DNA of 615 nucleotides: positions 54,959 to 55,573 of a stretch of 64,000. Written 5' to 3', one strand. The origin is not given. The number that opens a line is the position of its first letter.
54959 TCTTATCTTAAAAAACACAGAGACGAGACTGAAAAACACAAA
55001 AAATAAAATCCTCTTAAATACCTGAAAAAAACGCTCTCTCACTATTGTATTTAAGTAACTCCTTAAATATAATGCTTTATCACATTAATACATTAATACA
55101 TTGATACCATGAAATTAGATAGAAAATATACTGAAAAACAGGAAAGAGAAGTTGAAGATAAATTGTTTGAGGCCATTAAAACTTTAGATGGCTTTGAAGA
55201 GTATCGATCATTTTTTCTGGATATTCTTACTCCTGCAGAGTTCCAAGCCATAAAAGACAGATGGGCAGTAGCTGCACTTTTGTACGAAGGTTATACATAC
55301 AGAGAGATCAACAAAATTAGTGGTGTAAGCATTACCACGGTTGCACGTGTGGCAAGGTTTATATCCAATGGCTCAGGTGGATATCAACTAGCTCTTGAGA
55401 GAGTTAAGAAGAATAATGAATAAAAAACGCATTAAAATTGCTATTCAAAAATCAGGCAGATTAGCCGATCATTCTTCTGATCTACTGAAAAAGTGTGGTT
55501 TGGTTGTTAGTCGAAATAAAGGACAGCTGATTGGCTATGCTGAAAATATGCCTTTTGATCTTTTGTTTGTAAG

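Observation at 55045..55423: TrpR-like YerC/YecD gene translationally coupled to hisG, preceded by three tandem 8-mers instead of a his leader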

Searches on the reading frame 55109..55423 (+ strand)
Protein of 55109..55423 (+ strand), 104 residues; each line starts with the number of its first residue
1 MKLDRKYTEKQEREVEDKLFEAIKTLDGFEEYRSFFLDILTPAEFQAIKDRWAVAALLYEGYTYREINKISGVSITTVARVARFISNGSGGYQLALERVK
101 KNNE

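Call 3: search_protein_families(library=pfam, proteins=[window:55109-55423:+], max_evalue=0.01)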
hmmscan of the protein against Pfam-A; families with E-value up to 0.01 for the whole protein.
window:55109-55423:+ (104 aa): 3 families
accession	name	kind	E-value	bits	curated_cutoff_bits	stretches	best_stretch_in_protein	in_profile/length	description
PF01371.25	Trp_repressor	-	8.8e-22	77.4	27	1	17-99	4-87/88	Trp repressor protein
PF13384.12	HTH_23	-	0.00021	21.4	24.6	1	48-81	4-37/50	Homeodomain-like domain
PF04545.22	Sigma70_r4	-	0.00024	21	24.1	1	37-78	2-37/50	Sigma-70, region 4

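Call 4: search_protein_families(library=ncbifam, proteins=[window:55109-55423:+], max_evalue=0.01)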
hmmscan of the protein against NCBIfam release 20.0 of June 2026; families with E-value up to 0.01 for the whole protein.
window:55109-55423:+ (104 aa): 3 families
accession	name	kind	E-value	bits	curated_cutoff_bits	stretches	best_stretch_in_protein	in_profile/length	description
TIGR02531.1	yecD_yerC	hypoth_equivalog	3.8e-21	75.3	42.2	1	15-99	4-88/88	YerC/YecD family TrpR-related protein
TIGR01321.1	TrpR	equivalog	1.9e-05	25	67.25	1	17-83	10-77/94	trp operon repressor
NF033545.0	transpos_IS630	equivalog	0.0038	16.7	100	1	51-83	1-34/299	IS630 family transposase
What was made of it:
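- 55109..55423 (+): hisR (YerC/YecD-type TrpR-family repressor, 104 aa). Pfam PF01371 8.8e-22; TIGR02531 75.3 bits against a cutoff of 42.2; TIGR01321 TrpR 25 bits against a cutoff of 67.25 (calls 3, 4).
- On HisR (YerC/YecD subfamily of TrpR-family repressors): PF01371 77.4 bits; TIGR02531 75.3 bits (cutoff 42.2); TIGR01321 TrpR 25 bits (cutoff 67.25) (calls 3, 4).
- On TrpR (tryptophan repressor proper): TIGR01321 scores 25 bits against a cutoff of 67.25 (call 4).
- Checked: The 104-aa ORF matches Pfam Trp_repressor (8.8e-22) and TIGR02531 yecD_yerC (3.8e-21, above cutoff) (calls 3, 4).
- PF01371 and TIGR02531 are above cutoff, and the TrpR equivalog is below cutoff (calls 3, 4). The TrpR equivalog model is not met (call 4).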

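Call 13: find_homologous_proteins(query=window:55109-55423:+, max_evalue=0.00001)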
Query window:55109-55423:+ (104 aa): 105 proteins with E <= 0.00001 among 109 candidates.
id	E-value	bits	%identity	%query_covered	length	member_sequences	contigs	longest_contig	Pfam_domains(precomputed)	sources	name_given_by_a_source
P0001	2.4e-60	219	100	100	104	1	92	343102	PF01371.26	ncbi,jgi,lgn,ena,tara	jgi:TrpR-related protein YerC/YecD|tara:strand:+ start:307 stop:621 length:315 start_codon:yes stop_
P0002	3.3e-60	218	99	100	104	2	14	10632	PF01371.26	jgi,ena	jgi:TrpR-related protein YerC/YecD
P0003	5.9e-60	218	99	100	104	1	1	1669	PF01371.26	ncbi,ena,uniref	ncbi:uncharacterized protein METZ01_LOCUS203956 [marine metagenome]|uniref:TrpR protein YerC/YecD n=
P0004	5.9e-60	218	99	100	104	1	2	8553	PF01371.26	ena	-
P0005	8.2e-60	217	98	100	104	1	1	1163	PF01371.26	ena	-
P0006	8.8e-60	217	99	100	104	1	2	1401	PF01371.26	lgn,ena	-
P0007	8.9e-60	217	99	100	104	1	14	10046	PF01371.26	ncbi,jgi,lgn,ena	jgi:TrpR-related protein YerC/YecD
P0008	1.2e-59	217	98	100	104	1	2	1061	PF01371.26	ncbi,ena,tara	tara:strand:- start:469 stop:783 length:315 start_codon:yes stop_codon:yes gene_type:complete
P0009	1.2e-59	217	98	100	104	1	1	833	PF01371.26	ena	-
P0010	1.3e-59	217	99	100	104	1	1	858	PF01371.26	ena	-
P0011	1.6e-59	216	99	100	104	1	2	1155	PF01371.26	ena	-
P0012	1.6e-59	216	99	100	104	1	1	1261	PF01371.26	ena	-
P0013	1.6e-59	216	98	100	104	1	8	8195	PF01371.26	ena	-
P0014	1.7e-59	216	99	100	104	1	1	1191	PF01371.26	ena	-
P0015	2.2e-59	216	98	100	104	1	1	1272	PF01371.26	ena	-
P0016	2.2e-59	216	99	100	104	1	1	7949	PF01371.26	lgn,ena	-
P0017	2.4e-59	216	99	100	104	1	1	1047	PF01371.26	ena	-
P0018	2.4e-59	216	99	100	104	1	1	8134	PF01371.26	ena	-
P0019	4.2e-59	215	98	100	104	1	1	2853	PF01371.26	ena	-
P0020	4.7e-59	215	98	100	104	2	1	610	PF01371.26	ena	-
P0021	4.8e-59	215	99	100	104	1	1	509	PF01371.26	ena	-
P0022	5.9e-59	214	97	100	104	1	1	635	PF01371.26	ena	-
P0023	6.2e-59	214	97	100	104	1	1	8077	PF01371.26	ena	-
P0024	1.2e-58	213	99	98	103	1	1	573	PF01371.26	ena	-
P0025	2.2e-58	213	98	100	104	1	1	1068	PF01371.26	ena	-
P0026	3.1e-58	212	96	100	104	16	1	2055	PF01371.26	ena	-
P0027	1.7e-57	210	96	100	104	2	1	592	PF01371.26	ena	-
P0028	2.2e-56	206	94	100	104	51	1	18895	PF01371.26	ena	-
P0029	9.3e-55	201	92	100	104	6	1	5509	PF01371.26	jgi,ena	-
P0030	2.3e-50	187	88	95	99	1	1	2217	PF01371.26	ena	-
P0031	3.9e-50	186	88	95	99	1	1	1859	PF01371.26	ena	-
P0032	5.6e-50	186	89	95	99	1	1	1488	PF01371.26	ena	-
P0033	5.8e-50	186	88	95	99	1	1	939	PF01371.26,PF13384.13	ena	-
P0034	7.5e-50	185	87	95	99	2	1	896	PF01371.26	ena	-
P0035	1.2e-49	185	87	95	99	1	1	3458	PF01371.26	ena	-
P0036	1.4e-49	184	87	95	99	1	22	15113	PF01371.26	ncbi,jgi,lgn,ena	jgi:TrpR-related protein YerC/YecD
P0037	1.5e-49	184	88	95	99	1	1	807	PF01371.26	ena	-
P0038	1.7e-49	184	87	95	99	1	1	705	PF01371.26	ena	-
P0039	1.9e-49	184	87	95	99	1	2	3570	PF01371.26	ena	-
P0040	2.0e-49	184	87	95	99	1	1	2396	PF01371.26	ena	-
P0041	2.1e-49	184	88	95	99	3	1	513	PF01371.26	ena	-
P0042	2.7e-49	183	87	95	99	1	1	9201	PF01371.26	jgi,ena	-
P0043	2.7e-49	183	87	95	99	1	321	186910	PF01371.26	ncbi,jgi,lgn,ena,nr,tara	ncbi:MAG: YerC/YecD family TrpR-related protein [Gammaproteobacteria bacterium]|jgi:TrpR-related pro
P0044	2.7e-49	183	87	95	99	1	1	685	PF01371.26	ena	-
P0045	3.0e-49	183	88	95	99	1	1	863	PF01371.26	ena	-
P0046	3.1e-49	183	87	95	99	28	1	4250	PF01371.26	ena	-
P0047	3.1e-49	183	87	95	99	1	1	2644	PF01371.26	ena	-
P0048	3.7e-49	183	87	95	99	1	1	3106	PF01371.26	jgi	-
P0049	3.7e-49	183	86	95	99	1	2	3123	PF01371.26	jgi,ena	-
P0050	3.7e-49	183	88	95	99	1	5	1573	PF01371.26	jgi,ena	-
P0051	3.9e-49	183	86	95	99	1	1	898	PF01371.26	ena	-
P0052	4.1e-49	183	86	95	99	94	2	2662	PF01371.26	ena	-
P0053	4.1e-49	183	86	95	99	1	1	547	PF01371.26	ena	-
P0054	4.1e-49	183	86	95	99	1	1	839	PF01371.26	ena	-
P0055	4.2e-49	183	87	95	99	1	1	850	PF01371.26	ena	-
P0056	5.1e-49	183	87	95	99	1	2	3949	PF01371.26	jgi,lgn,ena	jgi:TrpR-related protein YerC/YecD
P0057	5.3e-49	182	86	95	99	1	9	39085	PF01371.26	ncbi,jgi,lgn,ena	-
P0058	7.0e-49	182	86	95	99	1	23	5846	PF01371.26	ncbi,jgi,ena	jgi:TrpR-related protein YerC/YecD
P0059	7.8e-49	182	86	95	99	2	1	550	PF01371.26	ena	-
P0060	9.8e-49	182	86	95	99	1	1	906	PF01371.26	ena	-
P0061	9.9e-49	182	86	95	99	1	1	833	PF01371.26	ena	-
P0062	1.0e-48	182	86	95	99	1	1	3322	PF01371.26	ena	-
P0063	1.0e-48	182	87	95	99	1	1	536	PF01371.26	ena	-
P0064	1.0e-48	182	87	95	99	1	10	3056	PF01371.26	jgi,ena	jgi:TrpR-related protein YerC/YecD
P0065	1.0e-48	182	86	95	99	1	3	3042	PF01371.26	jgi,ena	jgi:TrpR-related protein YerC/YecD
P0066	1.0e-48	182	86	95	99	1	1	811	PF01371.26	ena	-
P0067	1.0e-48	182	86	95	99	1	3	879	PF01371.26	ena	-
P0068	1.1e-48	181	86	95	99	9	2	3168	PF01371.26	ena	-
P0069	1.3e-48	181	86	95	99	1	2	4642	PF01371.26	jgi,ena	jgi:TrpR-related protein YerC/YecD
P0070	1.4e-48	181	87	95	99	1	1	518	PF01371.26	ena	-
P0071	1.4e-48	181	85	95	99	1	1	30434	PF01371.26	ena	-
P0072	1.7e-48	181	85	95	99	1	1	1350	PF01371.26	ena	-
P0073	1.9e-48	181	86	95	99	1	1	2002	PF01371.26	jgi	-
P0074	1.9e-48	181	86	95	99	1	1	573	PF01371.26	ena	-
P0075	2.1e-48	181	86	95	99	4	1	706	PF01371.26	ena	-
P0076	2.1e-48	181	86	95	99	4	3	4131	PF01371.26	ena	-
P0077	2.7e-48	180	85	95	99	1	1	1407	PF01371.26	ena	-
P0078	2.7e-48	180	85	95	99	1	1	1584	PF01371.26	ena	-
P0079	2.7e-48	180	85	95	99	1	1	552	PF01371.26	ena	-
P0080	2.9e-48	180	85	95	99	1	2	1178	PF01371.26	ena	-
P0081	3.7e-48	180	86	95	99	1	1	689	PF01371.26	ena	-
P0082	3.8e-48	180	85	95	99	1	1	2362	PF01371.26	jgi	-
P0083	3.9e-48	180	87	95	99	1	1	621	PF01371.26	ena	-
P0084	4.0e-48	180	84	95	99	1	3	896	PF01371.26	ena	-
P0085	4.9e-48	179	85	95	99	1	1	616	PF01371.26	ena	-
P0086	5.3e-48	179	86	95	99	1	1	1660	PF01371.26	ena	-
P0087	9.5e-48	178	85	95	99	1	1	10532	PF01371.26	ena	-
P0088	1.5e-47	178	86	95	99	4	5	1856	PF01371.26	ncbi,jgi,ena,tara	tara:strand:- start:325 stop:624 length:300 start_codon:yes stop_codon:yes gene_type:complete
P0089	1.9e-47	178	85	95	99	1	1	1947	PF01371.26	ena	-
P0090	2.7e-47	177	86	95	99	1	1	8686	PF01371.26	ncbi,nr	ncbi:MAG TPA: hypothetical protein EYG10_01395 [Gammaproteobacteria bacterium]|nr:hypothetical prote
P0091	3.7e-47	177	84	95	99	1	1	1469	PF01371.26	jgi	-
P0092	3.0e-46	174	85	95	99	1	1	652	PF01371.26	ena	-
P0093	5.7e-46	173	82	95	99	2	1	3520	PF01371.26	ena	-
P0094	1.0e-45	172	80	95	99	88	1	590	PF01371.26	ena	-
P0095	4.3e-45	170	82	95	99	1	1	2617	PF01371.26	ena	-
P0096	1.0e-34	137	81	78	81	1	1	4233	PF01371.26,PF13384.13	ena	-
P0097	5.1e-32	128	60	97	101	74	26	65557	PF01371.26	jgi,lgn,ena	-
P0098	6.4e-32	128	86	68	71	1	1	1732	PF01371.26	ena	-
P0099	7.2e-32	128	57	98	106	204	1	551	PF01371.26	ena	-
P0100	1.2e-31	127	57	98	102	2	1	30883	PF01371.26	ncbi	-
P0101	3.1e-31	126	56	98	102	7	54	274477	PF01371.26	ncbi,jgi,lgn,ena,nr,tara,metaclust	ncbi:MAG: YerC/YecD family TrpR-related protein [Gammaproteobacteria bacterium]|jgi:TrpR-related pro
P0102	8.1e-28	115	84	65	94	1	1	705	PF01371.26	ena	-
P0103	7.8e-22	95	87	52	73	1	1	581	PF01371.26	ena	-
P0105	2.3e-13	68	90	38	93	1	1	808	PF01371.26,PF14559.13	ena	-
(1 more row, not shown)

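Call 15: find_related_loci(query=A1, collection=genome_contigs, flank=3000)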
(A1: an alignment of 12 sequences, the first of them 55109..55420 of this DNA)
Query A1 (104 aa) in genome_contigs; peptide patterns used: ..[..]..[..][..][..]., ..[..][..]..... (x = any residue, [..] = any of these).
127 stretches matched a pattern; 10 encode a relative of the query (tblastn E <= 1e-3); 10 distinct loci.
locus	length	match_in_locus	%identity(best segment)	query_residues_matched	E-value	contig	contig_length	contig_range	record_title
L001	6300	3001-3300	61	1-100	6e-42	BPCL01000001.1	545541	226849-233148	MAG: Woeseia sp. CM1_200m.P17 DNA, sequence01, whole genome shotgun sequence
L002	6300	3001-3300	61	1-100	4e-41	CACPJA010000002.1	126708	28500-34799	MAG: uncultured gamma proteobacterium genome assembly, contig: AG-435-A22_NODE_2, whole genome shotgun sequence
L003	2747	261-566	58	1-102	3e-39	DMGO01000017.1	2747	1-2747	MAG TPA_asm: Gammaproteobacteria bacterium isolate UBA11654 contig_166542, whole genome shotgun sequence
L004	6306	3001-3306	58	1-102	3e-39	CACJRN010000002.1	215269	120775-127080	MAG: uncultured gamma proteobacterium genome assembly, contig: AG-447-O13_NODE_2, whole genome shotgun sequence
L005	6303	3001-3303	59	1-101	2e-38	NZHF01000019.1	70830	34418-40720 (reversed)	MAG: Gammaproteobacteria bacterium isolate MED656 70604, whole genome shotgun sequence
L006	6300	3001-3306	56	1-102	4e-38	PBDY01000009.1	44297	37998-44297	MAG: Gammaproteobacteria bacterium isolate SP335 33218, whole genome shotgun sequence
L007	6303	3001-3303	56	1-101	8e-38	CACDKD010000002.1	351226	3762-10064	uncultured gamma proteobacterium genome assembly, contig: AG-365-L08_NODE_2, whole genome shotgun sequence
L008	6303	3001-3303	56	1-101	2e-37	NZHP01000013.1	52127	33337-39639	MAG: Gammaproteobacteria bacterium isolate MED641 MHASMcontig_784510, whole genome shotgun sequence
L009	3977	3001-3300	60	1-100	1e-36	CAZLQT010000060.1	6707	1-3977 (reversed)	MAG TPA_asm: uncultured Woeseia sp. isolate SRP077602_co4_39 genome assembly, contig: NODE_22516_length_6707_cov_7.93355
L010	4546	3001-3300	59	1-100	4e-33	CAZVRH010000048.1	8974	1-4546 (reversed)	MAG TPA_asm: uncultured Woeseia sp. isolate SRP077602_co9_444 genome assembly, contig: NODE_11357_length_8974_cov_20.256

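Call 18: find_encoding_contigs(protein=P0043, flank=2500, max_places=6)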
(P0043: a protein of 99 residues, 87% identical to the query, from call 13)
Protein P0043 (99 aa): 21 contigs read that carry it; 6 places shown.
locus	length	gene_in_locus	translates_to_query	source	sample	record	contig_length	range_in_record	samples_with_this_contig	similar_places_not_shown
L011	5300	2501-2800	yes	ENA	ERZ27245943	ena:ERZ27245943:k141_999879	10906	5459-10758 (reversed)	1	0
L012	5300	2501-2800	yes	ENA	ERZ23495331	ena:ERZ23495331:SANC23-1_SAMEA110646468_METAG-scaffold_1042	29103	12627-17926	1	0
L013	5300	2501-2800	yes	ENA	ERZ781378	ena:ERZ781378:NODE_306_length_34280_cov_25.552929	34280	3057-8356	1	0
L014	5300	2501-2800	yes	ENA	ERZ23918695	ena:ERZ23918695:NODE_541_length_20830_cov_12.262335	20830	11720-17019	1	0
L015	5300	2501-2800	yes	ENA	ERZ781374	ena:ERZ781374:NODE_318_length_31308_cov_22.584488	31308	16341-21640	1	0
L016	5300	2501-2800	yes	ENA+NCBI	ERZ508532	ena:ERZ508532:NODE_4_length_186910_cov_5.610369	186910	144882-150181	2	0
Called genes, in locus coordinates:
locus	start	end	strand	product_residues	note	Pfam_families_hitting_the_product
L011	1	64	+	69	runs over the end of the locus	?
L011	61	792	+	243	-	PF03413:PepSY (faint), PF03929:PepSY_TM (weak)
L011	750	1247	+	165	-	PF12204:DUF3598_N (weak)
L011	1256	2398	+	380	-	PF01231:IDO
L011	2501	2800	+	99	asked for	PF01371:Trp_repressor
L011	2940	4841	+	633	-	PF07992:Pyr_redox_2 (faint), PF01266:DAO (weak), PF01593:Amino_oxidase (weak), PF12831:FAD_oxidored (faint), PF13450:NAD_binding_8 (weak)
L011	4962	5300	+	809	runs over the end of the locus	PF07715:Plug, PF00593:TonB_dep_Rec_b-barrel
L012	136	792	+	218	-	PF03929:PepSY_TM (weak), PF03413:PepSY (weak)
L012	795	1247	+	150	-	PF12204:DUF3598_N (faint)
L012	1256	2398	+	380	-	PF01231:IDO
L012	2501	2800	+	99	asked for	PF01371:Trp_repressor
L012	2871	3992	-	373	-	PF01370:Epimerase, PF07993:NAD_binding_4 (faint)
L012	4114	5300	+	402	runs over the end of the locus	PF00144:Beta-lactamase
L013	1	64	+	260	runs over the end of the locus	PF18306:LDcluster4, PF03641:Lysine_decarbox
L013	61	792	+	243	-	PF03929:PepSY_TM (weak), PF03413:PepSY (weak)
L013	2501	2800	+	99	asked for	PF01371:Trp_repressor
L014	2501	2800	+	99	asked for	PF01371:Trp_repressor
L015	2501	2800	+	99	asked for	PF01371:Trp_repressor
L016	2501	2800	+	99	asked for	PF01371:Trp_repressor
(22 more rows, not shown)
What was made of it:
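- The IDO-hisR adjacency persists in the orphan lineage (call 18).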

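Call 19: find_encoding_contigs(protein=P0093, flank=2500, max_places=3)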
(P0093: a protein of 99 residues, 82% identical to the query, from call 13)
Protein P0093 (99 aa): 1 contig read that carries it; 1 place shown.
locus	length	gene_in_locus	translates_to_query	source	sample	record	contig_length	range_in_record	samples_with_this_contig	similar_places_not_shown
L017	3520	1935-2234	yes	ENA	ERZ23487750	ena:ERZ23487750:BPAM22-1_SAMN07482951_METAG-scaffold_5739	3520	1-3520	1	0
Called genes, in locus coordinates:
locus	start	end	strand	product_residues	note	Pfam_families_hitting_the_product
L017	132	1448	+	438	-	PF00174:Oxidored_molyb, PF03404:Mo-co_dimer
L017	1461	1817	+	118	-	-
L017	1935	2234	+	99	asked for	PF01371:Trp_repressor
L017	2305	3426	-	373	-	PF01370:Epimerase, PF07993:NAD_binding_4 (faint)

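Call 20: find_encoding_contigs(protein=P0029, flank=2500, max_places=3)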
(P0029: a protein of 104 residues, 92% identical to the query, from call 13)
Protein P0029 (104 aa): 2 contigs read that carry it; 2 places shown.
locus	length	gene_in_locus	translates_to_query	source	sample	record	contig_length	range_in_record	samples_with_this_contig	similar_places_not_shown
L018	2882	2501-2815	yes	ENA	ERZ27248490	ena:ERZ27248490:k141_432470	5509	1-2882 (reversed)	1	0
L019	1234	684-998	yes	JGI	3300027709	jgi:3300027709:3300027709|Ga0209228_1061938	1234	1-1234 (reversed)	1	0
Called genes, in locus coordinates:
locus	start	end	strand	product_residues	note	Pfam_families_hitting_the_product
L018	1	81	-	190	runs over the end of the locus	-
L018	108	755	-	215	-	-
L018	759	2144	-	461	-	PF03553:Na_H_antiporter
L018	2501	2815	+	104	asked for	PF01371:Trp_repressor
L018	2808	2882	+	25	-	?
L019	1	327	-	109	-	?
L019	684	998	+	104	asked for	PF01371:Trp_repressor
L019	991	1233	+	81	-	?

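Call 33: list_cluster_members(proteins=[P0001, P0043, P0101])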
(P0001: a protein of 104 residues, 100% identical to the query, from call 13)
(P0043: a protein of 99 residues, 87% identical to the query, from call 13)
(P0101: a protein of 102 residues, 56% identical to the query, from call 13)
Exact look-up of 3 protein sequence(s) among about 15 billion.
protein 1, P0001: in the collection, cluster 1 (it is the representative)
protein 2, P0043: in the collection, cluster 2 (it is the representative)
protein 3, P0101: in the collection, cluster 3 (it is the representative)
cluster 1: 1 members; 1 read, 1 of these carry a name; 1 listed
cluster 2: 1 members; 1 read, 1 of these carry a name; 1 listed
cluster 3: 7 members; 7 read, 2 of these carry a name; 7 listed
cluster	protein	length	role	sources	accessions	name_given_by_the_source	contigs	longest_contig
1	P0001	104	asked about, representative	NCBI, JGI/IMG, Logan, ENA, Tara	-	TrpR-related protein YerC/YecD | strand:+ start:307 stop:621 length:315 start_codon:yes stop_codon:yes gene_type:complete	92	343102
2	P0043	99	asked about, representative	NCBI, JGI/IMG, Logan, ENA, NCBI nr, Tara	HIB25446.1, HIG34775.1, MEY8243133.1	MAG: YerC/YecD family TrpR-related protein [Gammaproteobacteria bacterium] | TrpR-related protein YerC/YecD | hypothetical protein [Gammaproteobacteria bacterium]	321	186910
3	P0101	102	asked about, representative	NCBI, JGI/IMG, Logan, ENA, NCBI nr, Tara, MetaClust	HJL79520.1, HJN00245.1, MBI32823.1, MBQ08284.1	MAG: YerC/YecD family TrpR-related protein [Gammaproteobacteria bacterium] | TrpR-related protein YerC/YecD | hypothetical protein [Gammaproteobacteria bacterium]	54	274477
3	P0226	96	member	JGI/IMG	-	TrpR-related protein YerC/YecD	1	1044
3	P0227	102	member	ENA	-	-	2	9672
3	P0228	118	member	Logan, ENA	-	-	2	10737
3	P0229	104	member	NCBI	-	-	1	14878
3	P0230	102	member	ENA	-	-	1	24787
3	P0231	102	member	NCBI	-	-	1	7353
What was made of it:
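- Tried and rejected: The window's own species is not among those representatives, so the organism could not be named beyond 'Gammaproteobacteria bacterium' or 'Woeseia sp.' labels (calls 15, 33).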

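Call 39: search_solved_structures(query=window:55109-55420:+, max_evalue=1, show_alignments=3)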
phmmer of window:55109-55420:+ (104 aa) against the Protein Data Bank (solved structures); distinct sequences matched with E-value up to 1: 11.
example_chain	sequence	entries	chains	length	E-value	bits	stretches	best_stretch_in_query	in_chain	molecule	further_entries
3kor_A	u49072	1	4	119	7.6e-15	58.6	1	9-100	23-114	Possible Trp repressor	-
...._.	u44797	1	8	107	2.4e-13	53.8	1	12-102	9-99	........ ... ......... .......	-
3g1c_A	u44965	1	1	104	1.4e-11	48.1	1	12-99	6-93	The TrpR like protein from Eubacterium eligens ATCC 27750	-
8vd6_A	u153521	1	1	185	4.3e-05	27.3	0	8-79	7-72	CAP REPEAT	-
5hez_A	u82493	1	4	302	0.76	13.7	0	37-90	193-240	Tyrosine-protein kinase JAK2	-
5fgm_A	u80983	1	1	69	0.8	13.6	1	44-79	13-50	ECF RNA polymerase sigma factor SigR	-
6vme_E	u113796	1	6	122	0.93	13.4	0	5-78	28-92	Vacuolar protein sorting-associated protein 28 homolog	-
3ugc_A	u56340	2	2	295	0.93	13.4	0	36-85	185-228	Tyrosine-protein kinase JAK2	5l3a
6tpd_A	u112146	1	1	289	0.96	13.4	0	36-70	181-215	Tyrosine-protein kinase JAK2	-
9t20_A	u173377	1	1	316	0.97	13.4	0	36-70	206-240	Tyrosine-protein kinase JAK2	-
4gl9_A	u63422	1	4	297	0.99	13.3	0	37-73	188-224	Tyrosine-protein kinase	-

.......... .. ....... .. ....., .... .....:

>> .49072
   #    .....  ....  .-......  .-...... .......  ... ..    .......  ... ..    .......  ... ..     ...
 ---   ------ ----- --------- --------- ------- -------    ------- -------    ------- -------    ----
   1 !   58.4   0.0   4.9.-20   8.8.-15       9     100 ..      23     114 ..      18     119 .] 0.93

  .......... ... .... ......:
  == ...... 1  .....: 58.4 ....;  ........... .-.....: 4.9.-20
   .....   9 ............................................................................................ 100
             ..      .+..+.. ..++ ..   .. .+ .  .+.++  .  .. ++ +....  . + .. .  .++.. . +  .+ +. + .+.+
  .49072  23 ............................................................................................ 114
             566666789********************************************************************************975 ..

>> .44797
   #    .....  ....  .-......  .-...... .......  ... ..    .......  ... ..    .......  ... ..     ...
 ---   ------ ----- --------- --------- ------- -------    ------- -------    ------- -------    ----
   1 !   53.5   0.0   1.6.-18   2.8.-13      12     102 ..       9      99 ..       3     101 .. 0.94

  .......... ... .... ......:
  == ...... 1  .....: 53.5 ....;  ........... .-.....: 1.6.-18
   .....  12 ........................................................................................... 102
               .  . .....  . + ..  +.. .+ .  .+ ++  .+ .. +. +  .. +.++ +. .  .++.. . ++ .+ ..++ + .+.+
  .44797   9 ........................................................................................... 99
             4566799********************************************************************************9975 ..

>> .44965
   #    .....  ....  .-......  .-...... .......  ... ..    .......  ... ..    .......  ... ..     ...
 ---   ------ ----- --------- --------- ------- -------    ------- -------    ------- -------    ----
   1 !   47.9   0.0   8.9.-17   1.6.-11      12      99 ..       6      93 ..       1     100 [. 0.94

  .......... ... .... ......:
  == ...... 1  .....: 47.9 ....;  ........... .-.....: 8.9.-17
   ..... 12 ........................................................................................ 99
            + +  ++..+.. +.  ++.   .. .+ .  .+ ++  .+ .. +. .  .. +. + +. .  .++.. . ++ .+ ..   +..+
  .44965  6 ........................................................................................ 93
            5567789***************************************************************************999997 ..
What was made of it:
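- On HisR (YerC/YecD subfamily of TrpR-family repressors): The best solved-structure matches are 3KOR, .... and 3G1C, with no E. coli TrpR chain at E<=1 (call 39).
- Closest known: Firmicute HisR. Same: Same protein family; E values against 3KOR, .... and 3G1C are 7.6e-15 to 1.4e-11 (call 39).
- The nearest solved structures are YerC/HisR-type: 3KOR, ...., 3G1C (call 39).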
